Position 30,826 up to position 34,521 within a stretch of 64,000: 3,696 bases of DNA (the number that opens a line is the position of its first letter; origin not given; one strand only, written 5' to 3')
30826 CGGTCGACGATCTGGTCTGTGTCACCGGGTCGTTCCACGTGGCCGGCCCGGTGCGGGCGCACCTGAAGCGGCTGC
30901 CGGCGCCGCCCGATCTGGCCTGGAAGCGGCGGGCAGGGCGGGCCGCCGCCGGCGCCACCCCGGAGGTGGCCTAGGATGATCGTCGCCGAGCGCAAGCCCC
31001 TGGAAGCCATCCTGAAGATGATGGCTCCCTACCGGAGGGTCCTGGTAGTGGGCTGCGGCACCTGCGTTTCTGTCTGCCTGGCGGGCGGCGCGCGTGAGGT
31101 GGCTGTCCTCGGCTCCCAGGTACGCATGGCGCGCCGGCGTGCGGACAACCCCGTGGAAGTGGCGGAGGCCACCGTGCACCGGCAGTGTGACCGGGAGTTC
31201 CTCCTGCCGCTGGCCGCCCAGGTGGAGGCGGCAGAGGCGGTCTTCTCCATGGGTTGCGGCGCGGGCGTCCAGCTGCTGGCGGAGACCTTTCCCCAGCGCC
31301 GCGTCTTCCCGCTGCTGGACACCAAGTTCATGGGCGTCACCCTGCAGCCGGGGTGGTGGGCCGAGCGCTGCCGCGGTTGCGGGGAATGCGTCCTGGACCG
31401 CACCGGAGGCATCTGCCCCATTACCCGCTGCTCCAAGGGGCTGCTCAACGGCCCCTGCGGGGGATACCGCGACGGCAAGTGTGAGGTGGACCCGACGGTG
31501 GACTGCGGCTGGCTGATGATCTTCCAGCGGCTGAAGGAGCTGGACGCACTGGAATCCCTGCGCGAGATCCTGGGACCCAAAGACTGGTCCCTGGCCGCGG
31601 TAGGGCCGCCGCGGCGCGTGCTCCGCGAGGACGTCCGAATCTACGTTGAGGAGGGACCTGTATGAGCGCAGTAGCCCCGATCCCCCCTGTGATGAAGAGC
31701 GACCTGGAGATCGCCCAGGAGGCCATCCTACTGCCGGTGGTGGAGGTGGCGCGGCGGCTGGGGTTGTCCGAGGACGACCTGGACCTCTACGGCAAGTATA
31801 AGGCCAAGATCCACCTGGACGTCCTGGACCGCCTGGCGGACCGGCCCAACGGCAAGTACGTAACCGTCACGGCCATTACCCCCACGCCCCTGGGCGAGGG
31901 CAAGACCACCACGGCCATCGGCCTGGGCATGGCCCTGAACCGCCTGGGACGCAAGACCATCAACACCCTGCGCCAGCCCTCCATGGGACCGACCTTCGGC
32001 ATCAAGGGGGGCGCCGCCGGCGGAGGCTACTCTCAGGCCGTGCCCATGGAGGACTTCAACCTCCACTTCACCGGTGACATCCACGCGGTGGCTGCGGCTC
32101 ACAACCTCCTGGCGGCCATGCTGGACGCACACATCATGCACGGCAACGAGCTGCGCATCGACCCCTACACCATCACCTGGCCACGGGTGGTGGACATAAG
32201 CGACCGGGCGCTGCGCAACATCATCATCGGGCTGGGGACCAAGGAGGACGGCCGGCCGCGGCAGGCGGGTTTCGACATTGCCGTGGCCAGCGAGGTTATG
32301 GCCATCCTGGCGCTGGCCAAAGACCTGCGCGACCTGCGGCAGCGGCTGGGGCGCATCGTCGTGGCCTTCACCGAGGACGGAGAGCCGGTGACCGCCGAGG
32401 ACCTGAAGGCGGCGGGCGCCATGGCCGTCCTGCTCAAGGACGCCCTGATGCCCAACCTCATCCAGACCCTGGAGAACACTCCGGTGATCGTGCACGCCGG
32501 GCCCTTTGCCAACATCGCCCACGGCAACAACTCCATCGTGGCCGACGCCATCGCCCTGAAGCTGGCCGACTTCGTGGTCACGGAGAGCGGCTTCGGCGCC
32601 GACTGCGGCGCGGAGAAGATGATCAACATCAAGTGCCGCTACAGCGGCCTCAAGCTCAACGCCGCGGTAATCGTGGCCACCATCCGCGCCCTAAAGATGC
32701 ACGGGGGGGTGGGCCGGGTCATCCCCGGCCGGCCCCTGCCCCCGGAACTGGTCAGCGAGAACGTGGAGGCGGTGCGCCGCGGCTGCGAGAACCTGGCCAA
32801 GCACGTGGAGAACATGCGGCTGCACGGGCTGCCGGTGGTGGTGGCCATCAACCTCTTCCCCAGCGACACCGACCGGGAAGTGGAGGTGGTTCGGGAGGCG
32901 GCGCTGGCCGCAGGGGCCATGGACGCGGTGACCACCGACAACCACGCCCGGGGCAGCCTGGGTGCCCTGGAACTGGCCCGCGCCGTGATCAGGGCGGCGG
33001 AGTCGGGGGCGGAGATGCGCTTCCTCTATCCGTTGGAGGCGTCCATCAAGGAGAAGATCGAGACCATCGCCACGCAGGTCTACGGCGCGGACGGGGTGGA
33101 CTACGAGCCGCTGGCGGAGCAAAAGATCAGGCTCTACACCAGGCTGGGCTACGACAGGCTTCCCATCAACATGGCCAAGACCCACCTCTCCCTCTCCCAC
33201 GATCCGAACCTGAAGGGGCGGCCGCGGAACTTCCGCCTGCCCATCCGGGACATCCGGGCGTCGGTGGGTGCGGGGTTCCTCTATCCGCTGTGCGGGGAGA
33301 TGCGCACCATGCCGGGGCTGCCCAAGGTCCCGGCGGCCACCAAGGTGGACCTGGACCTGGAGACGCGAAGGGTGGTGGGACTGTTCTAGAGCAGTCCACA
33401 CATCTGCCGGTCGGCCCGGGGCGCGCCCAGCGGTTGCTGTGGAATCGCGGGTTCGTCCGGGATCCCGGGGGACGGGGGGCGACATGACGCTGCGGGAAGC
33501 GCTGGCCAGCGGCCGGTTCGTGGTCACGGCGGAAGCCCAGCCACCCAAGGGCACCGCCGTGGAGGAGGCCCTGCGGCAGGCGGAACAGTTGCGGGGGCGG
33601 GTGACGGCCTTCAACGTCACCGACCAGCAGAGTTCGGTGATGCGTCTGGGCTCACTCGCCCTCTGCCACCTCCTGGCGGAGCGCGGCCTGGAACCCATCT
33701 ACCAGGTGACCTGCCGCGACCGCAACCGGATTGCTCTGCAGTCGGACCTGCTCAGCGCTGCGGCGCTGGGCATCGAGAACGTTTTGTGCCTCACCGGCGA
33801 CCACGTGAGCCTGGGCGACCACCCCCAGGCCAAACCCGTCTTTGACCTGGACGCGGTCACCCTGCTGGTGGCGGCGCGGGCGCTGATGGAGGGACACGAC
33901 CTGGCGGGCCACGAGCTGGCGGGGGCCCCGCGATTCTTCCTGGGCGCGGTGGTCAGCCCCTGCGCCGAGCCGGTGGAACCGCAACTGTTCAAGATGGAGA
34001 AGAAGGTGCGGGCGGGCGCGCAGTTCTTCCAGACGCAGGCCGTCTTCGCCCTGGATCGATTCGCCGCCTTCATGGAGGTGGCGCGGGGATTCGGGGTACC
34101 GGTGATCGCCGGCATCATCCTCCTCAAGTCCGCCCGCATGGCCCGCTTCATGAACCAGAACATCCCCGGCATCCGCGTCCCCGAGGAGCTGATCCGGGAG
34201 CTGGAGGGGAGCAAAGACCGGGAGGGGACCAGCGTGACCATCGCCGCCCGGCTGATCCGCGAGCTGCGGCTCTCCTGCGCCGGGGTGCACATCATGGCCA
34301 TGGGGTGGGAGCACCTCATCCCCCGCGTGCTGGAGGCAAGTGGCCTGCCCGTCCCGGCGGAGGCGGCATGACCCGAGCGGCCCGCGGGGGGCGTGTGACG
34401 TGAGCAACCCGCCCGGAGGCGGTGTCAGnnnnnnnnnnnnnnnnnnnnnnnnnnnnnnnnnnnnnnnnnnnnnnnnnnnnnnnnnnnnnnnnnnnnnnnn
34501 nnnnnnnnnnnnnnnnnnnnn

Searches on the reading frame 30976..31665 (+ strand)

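Call 66: search_protein_families(library=pfam, proteins=[window:30976-31665:+], max_evalue=0.001)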
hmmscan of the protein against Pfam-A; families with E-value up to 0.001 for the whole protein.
window:30976-31665:+ (229 aa): 1 family
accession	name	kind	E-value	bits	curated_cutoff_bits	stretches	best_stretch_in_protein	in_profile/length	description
PF12225.13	DUF5981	-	1.1e-35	121.6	23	1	112-205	2-95/95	Methylene-tetrahydrofolate reductase C terminal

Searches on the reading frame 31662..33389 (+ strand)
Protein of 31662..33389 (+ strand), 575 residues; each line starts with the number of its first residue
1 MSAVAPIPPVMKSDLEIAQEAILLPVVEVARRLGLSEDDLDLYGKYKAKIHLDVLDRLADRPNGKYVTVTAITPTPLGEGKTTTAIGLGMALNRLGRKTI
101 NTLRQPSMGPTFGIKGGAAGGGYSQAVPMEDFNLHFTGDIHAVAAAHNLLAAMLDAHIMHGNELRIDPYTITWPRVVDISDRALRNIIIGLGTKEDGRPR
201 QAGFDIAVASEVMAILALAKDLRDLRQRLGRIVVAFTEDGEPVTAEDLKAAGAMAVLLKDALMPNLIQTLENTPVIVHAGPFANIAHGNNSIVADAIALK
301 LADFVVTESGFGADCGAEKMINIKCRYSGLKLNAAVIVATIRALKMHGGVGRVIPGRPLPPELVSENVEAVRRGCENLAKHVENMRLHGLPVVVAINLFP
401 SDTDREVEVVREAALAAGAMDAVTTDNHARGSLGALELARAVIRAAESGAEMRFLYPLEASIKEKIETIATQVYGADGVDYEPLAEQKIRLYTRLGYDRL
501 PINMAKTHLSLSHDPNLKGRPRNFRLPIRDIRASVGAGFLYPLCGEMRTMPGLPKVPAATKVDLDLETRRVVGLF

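Call 40: find_encoding_contigs(protein=window:31662-33389:+, flank=10000, max_places=1)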
Protein window:31662-33389:+ (575 aa): no gene with exactly this product is on record in the collection.

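Call 66: search_protein_families(library=pfam, proteins=[window:31662-33389:+], max_evalue=0.001)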
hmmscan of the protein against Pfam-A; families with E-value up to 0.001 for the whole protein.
window:31662-33389:+ (575 aa): 1 family
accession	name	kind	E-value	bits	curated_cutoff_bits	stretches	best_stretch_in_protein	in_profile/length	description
PF01268.25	FTHFS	-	7.7e-257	853.4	27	1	12-575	1-556/556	Formate--tetrahydrofolate ligase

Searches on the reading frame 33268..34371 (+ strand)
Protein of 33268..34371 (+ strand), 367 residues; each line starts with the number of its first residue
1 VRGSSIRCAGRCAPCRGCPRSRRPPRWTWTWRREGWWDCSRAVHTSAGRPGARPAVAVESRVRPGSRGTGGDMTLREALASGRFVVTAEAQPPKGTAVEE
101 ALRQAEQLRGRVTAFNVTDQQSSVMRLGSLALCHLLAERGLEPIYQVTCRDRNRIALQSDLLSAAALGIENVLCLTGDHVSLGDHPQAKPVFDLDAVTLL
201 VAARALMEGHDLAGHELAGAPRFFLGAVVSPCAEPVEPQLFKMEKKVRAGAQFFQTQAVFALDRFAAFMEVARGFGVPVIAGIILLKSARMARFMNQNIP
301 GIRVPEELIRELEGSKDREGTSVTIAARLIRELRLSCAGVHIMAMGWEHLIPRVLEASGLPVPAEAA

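Call 66: search_protein_families(library=pfam, proteins=[window:33268-34371:+], max_evalue=0.001)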
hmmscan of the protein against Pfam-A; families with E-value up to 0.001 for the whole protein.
window:33268-34371:+ (367 aa): 1 family
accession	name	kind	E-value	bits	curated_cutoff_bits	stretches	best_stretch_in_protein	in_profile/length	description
PF02219.23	MTHFR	-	6.8e-39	134.4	24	1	75-359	2-287/287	Methylenetetrahydrofolate reductase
